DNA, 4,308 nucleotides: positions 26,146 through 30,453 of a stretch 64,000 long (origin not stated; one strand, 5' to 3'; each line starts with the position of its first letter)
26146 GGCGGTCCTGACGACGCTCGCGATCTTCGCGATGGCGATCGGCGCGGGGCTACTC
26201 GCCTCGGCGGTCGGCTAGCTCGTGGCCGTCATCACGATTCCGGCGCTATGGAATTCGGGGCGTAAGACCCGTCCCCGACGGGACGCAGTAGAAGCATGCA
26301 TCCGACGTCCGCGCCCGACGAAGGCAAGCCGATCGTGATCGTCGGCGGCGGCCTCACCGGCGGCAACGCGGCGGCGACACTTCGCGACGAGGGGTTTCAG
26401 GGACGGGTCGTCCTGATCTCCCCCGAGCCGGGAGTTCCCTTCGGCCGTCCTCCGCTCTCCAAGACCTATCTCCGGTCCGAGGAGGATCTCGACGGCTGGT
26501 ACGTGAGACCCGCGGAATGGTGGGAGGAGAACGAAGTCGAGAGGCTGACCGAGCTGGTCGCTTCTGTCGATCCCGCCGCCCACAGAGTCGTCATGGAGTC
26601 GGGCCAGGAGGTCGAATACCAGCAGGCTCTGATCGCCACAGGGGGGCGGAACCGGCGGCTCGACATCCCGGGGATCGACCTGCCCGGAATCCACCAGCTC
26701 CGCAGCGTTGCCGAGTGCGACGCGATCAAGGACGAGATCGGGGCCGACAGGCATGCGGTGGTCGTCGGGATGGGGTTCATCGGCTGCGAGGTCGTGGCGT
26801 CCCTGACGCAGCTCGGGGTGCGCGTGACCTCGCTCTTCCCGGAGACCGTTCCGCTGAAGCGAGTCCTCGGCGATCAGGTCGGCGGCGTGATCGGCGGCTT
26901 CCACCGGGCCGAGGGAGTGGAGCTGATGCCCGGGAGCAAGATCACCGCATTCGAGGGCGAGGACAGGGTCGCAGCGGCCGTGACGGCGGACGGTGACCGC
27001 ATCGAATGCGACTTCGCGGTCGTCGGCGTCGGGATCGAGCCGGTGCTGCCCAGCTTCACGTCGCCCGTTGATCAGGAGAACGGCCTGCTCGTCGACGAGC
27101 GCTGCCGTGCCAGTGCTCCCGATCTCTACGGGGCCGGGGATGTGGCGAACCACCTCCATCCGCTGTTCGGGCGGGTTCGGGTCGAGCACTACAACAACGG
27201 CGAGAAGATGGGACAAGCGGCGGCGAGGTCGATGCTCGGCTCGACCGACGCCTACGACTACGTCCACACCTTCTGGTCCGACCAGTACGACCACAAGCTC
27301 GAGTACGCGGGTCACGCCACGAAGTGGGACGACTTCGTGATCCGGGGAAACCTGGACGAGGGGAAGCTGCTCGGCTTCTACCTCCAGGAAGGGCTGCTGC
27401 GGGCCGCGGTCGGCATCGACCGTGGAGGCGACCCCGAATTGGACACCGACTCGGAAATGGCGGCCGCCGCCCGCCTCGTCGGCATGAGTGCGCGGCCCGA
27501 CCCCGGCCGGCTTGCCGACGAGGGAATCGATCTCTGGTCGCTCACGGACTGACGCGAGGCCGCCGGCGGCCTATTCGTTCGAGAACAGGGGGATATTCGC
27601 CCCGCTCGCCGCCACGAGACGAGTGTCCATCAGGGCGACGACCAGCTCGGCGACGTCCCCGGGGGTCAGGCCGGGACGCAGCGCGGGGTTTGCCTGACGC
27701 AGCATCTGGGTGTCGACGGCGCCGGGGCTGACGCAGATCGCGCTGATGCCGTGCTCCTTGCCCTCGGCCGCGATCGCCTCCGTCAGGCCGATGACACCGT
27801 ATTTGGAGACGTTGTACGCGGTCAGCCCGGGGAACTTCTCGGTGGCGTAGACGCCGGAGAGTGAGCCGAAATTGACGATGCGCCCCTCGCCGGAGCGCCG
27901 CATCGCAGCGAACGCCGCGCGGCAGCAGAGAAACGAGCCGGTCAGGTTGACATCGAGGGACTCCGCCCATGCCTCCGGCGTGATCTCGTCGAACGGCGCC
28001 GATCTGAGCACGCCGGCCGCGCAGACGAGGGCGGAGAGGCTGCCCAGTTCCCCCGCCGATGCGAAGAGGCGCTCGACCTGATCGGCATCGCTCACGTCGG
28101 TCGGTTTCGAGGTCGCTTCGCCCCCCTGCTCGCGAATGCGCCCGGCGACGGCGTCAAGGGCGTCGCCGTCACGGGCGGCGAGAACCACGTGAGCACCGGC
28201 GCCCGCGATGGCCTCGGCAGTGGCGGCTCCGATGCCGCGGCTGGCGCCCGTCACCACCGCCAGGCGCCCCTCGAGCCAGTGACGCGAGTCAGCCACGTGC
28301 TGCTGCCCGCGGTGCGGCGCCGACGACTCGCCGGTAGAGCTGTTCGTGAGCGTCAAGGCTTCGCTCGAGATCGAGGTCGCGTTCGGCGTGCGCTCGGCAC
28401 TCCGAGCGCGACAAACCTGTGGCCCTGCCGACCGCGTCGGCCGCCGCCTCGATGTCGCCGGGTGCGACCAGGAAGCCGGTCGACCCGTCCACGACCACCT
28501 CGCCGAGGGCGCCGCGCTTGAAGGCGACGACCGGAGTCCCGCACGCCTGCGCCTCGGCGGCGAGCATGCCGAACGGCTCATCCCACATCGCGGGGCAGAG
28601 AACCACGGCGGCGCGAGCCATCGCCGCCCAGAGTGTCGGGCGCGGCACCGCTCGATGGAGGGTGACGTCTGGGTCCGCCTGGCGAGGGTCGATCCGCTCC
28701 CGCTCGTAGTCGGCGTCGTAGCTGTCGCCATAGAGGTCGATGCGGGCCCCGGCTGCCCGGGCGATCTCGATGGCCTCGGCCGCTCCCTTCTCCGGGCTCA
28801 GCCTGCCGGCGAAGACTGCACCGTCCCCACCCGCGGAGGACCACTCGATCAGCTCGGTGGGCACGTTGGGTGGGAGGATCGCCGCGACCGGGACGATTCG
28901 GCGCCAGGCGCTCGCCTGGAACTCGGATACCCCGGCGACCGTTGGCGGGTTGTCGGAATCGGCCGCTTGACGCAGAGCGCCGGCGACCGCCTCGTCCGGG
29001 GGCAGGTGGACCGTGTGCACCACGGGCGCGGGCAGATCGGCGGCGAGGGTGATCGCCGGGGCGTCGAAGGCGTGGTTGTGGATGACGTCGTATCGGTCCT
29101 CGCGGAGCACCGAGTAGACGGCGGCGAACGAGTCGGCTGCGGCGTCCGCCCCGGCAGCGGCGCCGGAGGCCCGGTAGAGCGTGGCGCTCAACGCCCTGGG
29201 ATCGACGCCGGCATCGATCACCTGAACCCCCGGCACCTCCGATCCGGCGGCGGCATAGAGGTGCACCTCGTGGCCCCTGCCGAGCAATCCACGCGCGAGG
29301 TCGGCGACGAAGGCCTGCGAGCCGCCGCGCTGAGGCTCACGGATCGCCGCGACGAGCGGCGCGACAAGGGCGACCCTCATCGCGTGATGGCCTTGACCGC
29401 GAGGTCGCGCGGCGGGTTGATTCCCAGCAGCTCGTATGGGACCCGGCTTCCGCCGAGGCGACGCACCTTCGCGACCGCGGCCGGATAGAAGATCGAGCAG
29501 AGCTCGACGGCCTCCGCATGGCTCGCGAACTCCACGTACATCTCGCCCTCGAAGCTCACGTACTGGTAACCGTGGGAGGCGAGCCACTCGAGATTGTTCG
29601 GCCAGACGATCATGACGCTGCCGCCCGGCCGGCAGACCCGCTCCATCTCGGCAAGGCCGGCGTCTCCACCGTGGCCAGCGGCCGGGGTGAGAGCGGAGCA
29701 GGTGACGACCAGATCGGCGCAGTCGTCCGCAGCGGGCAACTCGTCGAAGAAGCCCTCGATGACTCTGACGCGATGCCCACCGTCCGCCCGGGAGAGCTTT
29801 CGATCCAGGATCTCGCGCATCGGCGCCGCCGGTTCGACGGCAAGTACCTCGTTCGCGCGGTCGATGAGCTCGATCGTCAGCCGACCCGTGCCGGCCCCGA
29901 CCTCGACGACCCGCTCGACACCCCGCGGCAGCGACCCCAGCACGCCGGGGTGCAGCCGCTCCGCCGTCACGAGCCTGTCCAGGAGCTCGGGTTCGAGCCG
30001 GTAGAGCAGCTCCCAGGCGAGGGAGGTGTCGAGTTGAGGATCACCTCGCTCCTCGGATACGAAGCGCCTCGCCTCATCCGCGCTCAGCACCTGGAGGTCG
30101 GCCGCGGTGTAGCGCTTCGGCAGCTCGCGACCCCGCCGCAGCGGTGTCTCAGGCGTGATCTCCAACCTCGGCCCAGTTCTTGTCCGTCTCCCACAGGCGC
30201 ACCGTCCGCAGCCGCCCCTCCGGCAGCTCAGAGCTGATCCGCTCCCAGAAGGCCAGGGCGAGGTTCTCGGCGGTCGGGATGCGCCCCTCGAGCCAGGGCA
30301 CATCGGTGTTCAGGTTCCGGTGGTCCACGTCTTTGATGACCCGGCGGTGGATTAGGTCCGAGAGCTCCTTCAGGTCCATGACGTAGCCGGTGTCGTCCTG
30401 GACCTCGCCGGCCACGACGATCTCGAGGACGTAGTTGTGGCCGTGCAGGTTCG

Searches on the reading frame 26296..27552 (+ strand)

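Call 33: search_protein_families(library=pfam, proteins=[window:26296-27552:+], max_evalue=0.001)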
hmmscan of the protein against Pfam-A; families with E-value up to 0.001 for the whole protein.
window:26296-27552:+ (418 aa): 5 families
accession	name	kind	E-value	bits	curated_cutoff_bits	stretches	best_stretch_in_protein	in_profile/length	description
PF07992.20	Pyr_redox_2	-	1.4e-51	176.1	26.1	1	12-306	2-291/291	Pyridine nucleotide-disulphide oxidoreductase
PF14759.12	Reductase_C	-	1.6e-17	64.2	25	1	326-416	2-84/85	Reductase C-terminal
PF00070.33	Pyr_redox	-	1e-14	55.3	22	1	153-230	1-78/82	Pyridine nucleotide-disulphide oxidoreductase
PF13241.12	NAD_binding_7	-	0.00031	21.7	22.1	0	9-51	6-41/104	Putative NAD(P)-binding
PF00890.30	FAD_binding_2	-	0.00096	18.9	20.4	0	13-45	2-32/414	FAD binding domain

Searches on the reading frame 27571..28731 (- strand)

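Call 33: search_protein_families(library=pfam, proteins=[window:27571-28731:-], max_evalue=0.001)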
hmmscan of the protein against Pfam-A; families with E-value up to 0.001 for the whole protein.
window:27571-28731:- (386 aa): 4 families
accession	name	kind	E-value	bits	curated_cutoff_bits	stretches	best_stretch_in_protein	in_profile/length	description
PF00106.31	adh_short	-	3.6e-49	167.3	26.6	1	157-349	2-192/195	short chain dehydrogenase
PF13561.12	adh_short_C2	-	9.2e-38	130.6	27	1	162-371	1-220/236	Enoyl-(Acyl carrier protein) reductase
PF08659.16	KR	-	7.6e-13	49.2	22.6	1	159-295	4-141/180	KR domain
PF01370.27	Epimerase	-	0.00082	19.3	20.9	0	159-333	2-169/240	NAD dependent epimerase/dehydratase family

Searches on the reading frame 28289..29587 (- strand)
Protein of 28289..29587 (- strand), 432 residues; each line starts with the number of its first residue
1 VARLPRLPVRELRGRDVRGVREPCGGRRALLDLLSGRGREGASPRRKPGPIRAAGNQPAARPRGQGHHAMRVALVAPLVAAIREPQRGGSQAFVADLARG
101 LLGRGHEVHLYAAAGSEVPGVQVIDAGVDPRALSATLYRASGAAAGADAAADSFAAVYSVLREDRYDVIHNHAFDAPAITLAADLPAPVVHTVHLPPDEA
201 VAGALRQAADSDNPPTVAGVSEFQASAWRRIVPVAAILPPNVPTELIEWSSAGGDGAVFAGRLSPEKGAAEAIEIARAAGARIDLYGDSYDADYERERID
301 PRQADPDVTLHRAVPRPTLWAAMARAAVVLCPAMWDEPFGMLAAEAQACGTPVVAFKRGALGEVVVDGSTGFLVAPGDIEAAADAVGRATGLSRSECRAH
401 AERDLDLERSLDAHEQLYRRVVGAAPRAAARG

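Call 33: search_protein_families(library=pfam, proteins=[window:28289-29587:-], max_evalue=0.001)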
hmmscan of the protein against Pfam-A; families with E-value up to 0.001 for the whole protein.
window:28289-29587:- (432 aa): 5 families
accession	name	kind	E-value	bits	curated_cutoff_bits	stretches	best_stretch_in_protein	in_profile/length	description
PF00534.26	Glycos_transf_1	-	5.5e-24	85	26.4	1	258-388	19-154/172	Glycosyl transferases group 1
PF13692.12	Glyco_trans_1_4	-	5e-21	75.9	27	1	257-388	4-138/142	Glycosyl transferases group 1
PF13439.12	Glyco_transf_4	-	6.3e-14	52.8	28.5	1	88-230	2-150/170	Glycosyltransferase Family 4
PF13579.12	Glyco_trans_4_4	-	2.6e-09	38.1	29.7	1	88-204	1-112/158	Glycosyl transferase 4-like domain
PF20706.3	GT4-conflict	-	8.8e-06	25.4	26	1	318-406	274-367/385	Family 4 Glycosyltransferase in conflict systems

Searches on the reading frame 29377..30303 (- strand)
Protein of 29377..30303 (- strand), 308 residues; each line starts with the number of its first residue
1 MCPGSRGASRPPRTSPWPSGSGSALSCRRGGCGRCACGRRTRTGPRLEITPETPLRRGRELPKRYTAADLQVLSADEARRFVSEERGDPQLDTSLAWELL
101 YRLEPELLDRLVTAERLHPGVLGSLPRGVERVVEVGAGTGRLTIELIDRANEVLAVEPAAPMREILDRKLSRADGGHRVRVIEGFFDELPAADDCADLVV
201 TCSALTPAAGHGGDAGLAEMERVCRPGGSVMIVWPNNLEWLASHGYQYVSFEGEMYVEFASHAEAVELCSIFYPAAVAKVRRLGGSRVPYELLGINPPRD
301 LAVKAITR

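Call 33: search_protein_families(library=pfam, proteins=[window:29377-30303:-], max_evalue=0.001)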
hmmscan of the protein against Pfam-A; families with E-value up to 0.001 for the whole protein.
window:29377-30303:- (308 aa): 6 families
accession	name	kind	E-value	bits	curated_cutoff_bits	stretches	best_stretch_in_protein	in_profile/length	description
PF13649.12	Methyltransf_25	-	1.6e-13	51.6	27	1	132-228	1-97/97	Methyltransferase domain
PF08241.18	Methyltransf_11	-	1.1e-11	45.7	21.2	1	133-232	1-95/95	Methyltransferase domain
PF13847.12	Methyltransf_31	-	2.1e-07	31.2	27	1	130-244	5-121/145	Methyltransferase domain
PF08242.18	Methyltransf_12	-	6.3e-07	30.5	30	1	133-229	1-97/98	Methyltransferase domain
PF01209.24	Ubie_methyltran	-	1.6e-05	24.8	20.1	1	130-233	49-152/233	ubiE/COQ5 methyltransferase family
PF00398.26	RrnaAD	-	5.6e-05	22.8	24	1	131-183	33-82/263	Ribosomal RNA adenine dimethylase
